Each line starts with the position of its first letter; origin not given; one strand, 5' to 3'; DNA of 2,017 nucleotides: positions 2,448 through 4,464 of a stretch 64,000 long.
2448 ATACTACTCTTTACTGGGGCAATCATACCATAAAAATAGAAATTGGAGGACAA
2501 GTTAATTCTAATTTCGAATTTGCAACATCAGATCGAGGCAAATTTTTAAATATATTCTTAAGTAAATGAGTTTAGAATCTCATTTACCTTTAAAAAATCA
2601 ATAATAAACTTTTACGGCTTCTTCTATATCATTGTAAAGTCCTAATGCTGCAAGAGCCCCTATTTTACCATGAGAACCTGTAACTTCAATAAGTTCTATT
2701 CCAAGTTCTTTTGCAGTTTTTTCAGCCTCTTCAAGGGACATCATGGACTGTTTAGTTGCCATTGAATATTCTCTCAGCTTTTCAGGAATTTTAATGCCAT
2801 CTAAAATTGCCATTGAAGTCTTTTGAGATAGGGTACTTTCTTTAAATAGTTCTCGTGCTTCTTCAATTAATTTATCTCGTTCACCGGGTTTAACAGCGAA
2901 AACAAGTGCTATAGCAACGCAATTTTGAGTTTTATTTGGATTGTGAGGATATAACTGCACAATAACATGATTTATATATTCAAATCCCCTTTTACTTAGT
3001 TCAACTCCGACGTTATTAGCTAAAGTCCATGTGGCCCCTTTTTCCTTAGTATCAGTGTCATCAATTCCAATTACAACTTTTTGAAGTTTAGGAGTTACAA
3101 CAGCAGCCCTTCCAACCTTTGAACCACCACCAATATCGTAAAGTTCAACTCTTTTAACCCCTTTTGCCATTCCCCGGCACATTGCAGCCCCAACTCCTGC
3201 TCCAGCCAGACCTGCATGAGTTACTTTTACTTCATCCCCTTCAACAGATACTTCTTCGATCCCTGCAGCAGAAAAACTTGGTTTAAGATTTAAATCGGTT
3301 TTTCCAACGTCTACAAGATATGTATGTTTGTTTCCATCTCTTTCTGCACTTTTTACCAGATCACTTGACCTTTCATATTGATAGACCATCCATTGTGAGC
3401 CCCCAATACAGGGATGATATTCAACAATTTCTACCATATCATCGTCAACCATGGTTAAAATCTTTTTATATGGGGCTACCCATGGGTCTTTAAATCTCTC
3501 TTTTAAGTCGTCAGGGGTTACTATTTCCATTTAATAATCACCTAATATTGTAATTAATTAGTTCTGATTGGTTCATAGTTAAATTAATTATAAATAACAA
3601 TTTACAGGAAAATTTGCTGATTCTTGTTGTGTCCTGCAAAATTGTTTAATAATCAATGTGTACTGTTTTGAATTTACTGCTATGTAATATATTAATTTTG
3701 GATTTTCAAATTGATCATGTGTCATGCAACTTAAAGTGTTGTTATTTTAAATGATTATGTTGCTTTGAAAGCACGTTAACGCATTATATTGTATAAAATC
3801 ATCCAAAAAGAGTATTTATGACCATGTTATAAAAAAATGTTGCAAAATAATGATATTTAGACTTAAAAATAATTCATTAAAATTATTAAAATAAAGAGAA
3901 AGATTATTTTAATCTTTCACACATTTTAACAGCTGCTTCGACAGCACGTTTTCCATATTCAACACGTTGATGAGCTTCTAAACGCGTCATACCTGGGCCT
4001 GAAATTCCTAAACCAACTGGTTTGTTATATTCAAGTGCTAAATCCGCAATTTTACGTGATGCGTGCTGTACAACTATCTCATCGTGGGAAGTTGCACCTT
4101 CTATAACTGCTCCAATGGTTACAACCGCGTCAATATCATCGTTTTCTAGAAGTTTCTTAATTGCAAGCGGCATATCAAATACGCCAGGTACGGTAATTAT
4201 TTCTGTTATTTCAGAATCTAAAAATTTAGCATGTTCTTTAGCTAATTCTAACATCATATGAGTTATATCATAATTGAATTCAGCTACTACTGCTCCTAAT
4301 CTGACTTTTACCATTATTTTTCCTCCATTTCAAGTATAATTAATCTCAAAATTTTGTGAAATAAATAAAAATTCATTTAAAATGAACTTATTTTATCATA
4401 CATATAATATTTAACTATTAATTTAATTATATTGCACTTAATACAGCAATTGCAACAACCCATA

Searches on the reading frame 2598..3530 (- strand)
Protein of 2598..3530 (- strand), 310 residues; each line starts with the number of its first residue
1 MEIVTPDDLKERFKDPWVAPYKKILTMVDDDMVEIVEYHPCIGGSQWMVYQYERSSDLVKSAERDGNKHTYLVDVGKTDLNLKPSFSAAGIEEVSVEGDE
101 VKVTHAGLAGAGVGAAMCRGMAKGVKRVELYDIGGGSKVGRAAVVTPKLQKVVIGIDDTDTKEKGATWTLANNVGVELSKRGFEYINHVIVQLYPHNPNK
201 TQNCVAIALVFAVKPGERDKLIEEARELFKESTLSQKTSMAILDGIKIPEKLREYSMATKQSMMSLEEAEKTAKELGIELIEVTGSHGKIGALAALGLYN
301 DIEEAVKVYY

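Call 40: search_protein_families(library=pfam, proteins=[window:2598-3530:-])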
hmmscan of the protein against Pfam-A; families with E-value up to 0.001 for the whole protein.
window:2598-3530:- (310 aa): 2 families
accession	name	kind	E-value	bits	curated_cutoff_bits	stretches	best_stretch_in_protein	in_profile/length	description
PF22641.2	TiaS_TCKD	-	4.1e-15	56.5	27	1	153-218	1-66/156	TiaS TCKD domain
PF08489.16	TiaS_FLD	-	2.4e-07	31.3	21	1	186-249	61-113/116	TiaS FLD domain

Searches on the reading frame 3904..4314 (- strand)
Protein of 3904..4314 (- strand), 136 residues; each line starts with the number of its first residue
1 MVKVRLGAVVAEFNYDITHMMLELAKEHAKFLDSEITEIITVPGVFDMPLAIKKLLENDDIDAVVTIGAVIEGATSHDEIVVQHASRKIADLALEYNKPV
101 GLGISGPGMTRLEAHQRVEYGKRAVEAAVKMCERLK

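Call 40: search_protein_families(library=pfam, proteins=[window:3904-4314:-])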
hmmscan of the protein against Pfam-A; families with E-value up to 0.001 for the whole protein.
window:3904-4314:- (136 aa): 1 family
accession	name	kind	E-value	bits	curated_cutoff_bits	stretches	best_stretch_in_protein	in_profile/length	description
PF00885.24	DMRL_synthase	-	1.5e-38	132.3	26.7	1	4-135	2-138/139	6,7-dimethyl-8-ribityllumazine synthase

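Call 69: find_encoding_contigs(protein=window:3904-4314:-, flank=2500, max_places=10)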
Protein window:3904-4314:- (136 aa): 10 contigs read that carry it; 6 places shown.
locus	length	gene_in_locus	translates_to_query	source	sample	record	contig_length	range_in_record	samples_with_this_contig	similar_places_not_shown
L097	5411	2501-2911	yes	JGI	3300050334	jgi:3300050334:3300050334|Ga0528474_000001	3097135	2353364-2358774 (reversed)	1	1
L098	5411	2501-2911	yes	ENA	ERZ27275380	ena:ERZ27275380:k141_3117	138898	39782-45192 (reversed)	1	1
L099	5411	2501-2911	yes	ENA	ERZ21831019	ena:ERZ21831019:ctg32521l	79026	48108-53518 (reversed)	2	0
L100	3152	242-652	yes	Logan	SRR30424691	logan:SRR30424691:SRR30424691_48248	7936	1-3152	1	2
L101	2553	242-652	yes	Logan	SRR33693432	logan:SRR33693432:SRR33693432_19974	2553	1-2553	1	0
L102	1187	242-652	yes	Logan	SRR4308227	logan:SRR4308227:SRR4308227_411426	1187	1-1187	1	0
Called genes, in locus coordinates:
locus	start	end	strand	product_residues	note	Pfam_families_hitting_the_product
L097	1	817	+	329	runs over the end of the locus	PF00180:Iso_dh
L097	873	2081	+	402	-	PF00155:Aminotran_1_2, PF00266:Aminotran_5, PF01212:Beta_elim_lyase, PF01041:DegT_DnrJ_EryC1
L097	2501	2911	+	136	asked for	PF00885:DMRL_synthase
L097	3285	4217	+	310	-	PF22641:TiaS_TCKD, PF08489:TiaS_FLD (faint)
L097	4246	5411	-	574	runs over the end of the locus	PF00535:Glycos_transf_2, PF10111:Glyco_tranf_2_2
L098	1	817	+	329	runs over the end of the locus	PF00180:Iso_dh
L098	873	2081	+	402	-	PF00155:Aminotran_1_2, PF00266:Aminotran_5, PF01212:Beta_elim_lyase, PF01041:DegT_DnrJ_EryC1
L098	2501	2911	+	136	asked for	PF00885:DMRL_synthase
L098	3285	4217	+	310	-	PF22641:TiaS_TCKD, PF08489:TiaS_FLD (faint)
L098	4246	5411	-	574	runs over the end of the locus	PF00535:Glycos_transf_2, PF10111:Glyco_tranf_2_2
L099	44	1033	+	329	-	PF00180:Iso_dh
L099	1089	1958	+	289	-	PF00155:Aminotran_1_2, PF00266:Aminotran_5, PF01212:Beta_elim_lyase, PF01041:DegT_DnrJ_EryC1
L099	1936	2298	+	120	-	PF00266:Aminotran_5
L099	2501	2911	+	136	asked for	PF00885:DMRL_synthase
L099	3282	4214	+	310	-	PF22641:TiaS_TCKD, PF08489:TiaS_FLD (faint)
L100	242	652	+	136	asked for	PF00885:DMRL_synthase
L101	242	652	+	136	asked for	PF00885:DMRL_synthase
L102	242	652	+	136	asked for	PF00885:DMRL_synthase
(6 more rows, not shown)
